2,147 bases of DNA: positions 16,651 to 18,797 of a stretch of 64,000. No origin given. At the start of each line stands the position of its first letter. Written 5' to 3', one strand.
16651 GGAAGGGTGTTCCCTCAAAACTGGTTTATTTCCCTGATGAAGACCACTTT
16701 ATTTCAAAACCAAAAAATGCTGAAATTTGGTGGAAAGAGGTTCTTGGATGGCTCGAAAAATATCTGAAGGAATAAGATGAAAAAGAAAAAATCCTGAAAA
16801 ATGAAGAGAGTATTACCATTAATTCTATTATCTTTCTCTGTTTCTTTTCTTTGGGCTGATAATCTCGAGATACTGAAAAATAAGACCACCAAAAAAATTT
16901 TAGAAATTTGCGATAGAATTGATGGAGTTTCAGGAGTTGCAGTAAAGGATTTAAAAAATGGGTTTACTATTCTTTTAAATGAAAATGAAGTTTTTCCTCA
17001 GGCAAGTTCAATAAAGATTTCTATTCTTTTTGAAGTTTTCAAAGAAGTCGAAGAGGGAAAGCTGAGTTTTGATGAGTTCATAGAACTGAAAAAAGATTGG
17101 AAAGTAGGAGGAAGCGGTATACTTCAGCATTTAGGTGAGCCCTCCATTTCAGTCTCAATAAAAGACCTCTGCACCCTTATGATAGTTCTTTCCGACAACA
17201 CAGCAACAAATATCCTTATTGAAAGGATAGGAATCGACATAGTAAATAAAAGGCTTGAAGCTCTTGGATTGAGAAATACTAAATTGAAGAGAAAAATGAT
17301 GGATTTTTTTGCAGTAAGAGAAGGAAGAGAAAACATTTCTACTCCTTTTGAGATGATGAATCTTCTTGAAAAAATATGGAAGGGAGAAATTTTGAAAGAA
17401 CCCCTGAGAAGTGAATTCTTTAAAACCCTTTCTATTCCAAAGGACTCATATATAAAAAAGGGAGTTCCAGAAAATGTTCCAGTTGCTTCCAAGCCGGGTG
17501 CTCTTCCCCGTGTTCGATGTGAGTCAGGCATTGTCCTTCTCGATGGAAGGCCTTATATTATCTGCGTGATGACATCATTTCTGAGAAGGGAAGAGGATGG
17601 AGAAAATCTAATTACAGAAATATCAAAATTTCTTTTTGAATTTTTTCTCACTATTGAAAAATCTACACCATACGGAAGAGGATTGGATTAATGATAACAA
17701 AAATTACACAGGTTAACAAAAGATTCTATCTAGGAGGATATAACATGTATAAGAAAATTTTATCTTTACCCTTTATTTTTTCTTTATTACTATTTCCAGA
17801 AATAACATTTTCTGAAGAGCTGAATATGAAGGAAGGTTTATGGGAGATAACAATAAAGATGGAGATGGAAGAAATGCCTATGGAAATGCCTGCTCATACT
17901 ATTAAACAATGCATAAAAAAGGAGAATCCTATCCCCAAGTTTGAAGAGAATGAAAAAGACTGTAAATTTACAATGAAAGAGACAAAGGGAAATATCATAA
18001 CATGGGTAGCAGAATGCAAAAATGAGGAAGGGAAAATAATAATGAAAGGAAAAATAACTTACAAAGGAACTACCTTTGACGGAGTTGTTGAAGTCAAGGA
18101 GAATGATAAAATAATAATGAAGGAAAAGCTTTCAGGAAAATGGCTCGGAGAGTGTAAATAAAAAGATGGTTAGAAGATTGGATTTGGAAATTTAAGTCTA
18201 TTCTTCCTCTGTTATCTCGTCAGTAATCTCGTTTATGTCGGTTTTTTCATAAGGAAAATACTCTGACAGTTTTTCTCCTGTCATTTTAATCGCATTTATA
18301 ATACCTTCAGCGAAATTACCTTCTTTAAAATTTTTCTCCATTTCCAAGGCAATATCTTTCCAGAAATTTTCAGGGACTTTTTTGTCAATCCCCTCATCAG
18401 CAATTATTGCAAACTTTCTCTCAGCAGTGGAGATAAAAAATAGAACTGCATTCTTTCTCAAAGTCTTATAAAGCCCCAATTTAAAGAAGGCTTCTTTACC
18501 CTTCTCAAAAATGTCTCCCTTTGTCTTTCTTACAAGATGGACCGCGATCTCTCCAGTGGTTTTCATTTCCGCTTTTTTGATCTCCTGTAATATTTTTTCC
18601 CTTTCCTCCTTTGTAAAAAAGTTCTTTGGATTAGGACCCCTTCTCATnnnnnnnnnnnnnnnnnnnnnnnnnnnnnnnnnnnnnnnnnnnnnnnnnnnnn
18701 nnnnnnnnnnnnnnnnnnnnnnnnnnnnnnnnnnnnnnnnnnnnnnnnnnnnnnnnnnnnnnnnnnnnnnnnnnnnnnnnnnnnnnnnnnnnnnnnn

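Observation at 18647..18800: Long poly-C tracts (C17, C14) and a 60-nt tandem repeat inside the Gly-rich tail of a TPM-domain gene; one slippage would fuse two TPM genes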

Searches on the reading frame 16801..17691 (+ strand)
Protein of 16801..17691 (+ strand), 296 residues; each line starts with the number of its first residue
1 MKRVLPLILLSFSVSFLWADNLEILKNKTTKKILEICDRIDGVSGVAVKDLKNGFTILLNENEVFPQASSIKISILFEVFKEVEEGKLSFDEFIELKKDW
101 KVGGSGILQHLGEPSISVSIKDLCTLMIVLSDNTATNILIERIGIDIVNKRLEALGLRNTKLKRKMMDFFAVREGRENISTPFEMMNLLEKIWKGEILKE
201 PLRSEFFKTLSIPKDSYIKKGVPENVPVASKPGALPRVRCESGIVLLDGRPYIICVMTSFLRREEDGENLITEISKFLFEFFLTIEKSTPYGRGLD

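Call 6: search_protein_families(library=pfam, proteins=[window:16801-17691:+], max_evalue=0.01)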
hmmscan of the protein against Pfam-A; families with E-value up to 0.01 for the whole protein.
window:16801-17691:+ (296 aa): 2 families
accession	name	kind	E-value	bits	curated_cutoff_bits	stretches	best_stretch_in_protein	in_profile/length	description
PF13354.11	Beta-lactamase2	-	2.6e-62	210.4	22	1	45-258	1-214/214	Beta-lactamase enzyme family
PF00768.25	Peptidase_S11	-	0.0002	21.3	27.6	1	60-163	30-141/239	D-alanyl-D-alanine carboxypeptidase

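Call 52: find_encoding_contigs(protein=window:16801-17691:+, flank=4000, max_places=10)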
Protein window:16801-17691:+ (296 aa): 2 contigs read that carry it; 1 place shown.
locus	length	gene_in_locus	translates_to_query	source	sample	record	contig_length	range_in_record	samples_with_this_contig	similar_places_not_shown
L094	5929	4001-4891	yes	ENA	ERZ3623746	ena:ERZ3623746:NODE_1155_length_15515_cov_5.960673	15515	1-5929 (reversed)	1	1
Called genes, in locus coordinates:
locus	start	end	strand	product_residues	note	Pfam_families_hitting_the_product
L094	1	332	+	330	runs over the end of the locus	PF20208:ARPP-1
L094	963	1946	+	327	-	PF06267:DUF1028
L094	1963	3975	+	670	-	PF00930:DPPIV_N (faint), PF26550:Tricorn_2nd, PF26549:Tricorn_N (weak), PF07676:PD40, PF26550:Tricorn_2nd (weak), PF26549:Tricorn_N, PF20434:BD-FAE (weak), PF00326:Peptidase_S9, +2 more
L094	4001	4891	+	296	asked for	PF13354:Beta-lactamase2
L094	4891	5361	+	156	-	PF12276:DUF3617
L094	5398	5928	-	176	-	?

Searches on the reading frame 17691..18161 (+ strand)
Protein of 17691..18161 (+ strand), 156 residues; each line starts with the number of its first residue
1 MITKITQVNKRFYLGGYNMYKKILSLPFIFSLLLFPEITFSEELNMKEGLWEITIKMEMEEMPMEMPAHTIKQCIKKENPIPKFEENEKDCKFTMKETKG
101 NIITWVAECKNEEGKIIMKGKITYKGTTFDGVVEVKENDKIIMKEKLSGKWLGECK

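Call 6: search_protein_families(library=pfam, proteins=[window:17691-18161:+], max_evalue=0.01)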
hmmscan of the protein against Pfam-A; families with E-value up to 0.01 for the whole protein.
window:17691-18161:+ (156 aa): 1 family
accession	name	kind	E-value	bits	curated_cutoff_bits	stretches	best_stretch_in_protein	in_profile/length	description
PF12276.13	DUF3617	-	9.2e-17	62.2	24.5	1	46-155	1-106/106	Protein of unknown function (DUF3617)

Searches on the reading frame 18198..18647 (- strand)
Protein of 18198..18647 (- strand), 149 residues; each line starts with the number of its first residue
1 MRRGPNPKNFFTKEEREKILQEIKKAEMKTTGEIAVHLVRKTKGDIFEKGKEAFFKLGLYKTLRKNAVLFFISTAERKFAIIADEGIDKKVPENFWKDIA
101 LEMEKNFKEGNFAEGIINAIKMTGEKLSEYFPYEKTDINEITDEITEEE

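Call 6: search_protein_families(library=pfam, proteins=[window:18198-18647:-], max_evalue=0.01)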
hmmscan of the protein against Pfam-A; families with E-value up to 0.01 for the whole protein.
window:18198-18647:- (149 aa): 2 families
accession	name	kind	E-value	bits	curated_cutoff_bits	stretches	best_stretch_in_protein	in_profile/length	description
PF04536.20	TPM_phosphatase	-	8.6e-24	84.4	22.1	1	8-124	5-123/125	TPM domain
PF22875.4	Glu2-Pro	-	0.0055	17.3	27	1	80-146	31-100/130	Glu2-Pro domain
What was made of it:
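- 18198..18647 (-): TPM2, a BA42-like stand-alone TPM protein (149 aa) with no signal peptide or TM. Its frame is open 156 nt upstream of the ATG, to about 18803. PF04536, E=8.6e-24 (call 6).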

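Call 7: search_protein_families(library=ncbifam, proteins=[window:18198-18647:-], max_evalue=0.01)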
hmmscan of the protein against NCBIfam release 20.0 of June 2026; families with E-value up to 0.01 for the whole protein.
window:18198-18647:- (149 aa): 0 families

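Call 8: find_encoding_contigs(protein=window:18198-18647:-, flank=3000, max_places=10)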
Protein window:18198-18647:- (149 aa): no gene with exactly this product is on record in the collection.

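Call 51: search_solved_structures(query=window:18198-18647:-, max_evalue=0.001)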
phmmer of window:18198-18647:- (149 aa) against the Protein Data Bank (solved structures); distinct sequences matched with E-value up to 0.001: 2.
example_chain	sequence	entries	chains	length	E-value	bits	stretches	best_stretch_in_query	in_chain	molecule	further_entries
4oa3_A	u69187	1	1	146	9.7e-28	100.2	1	8-146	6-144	PROTEIN BA42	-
2lt2_A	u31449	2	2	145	9.9e-28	100.2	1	8-146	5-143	Putative uncharacterized protein | BA42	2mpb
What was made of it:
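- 18198..18647 (-): Matches PDB 4OA3 BA42 at E=1e-27 (call 51).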
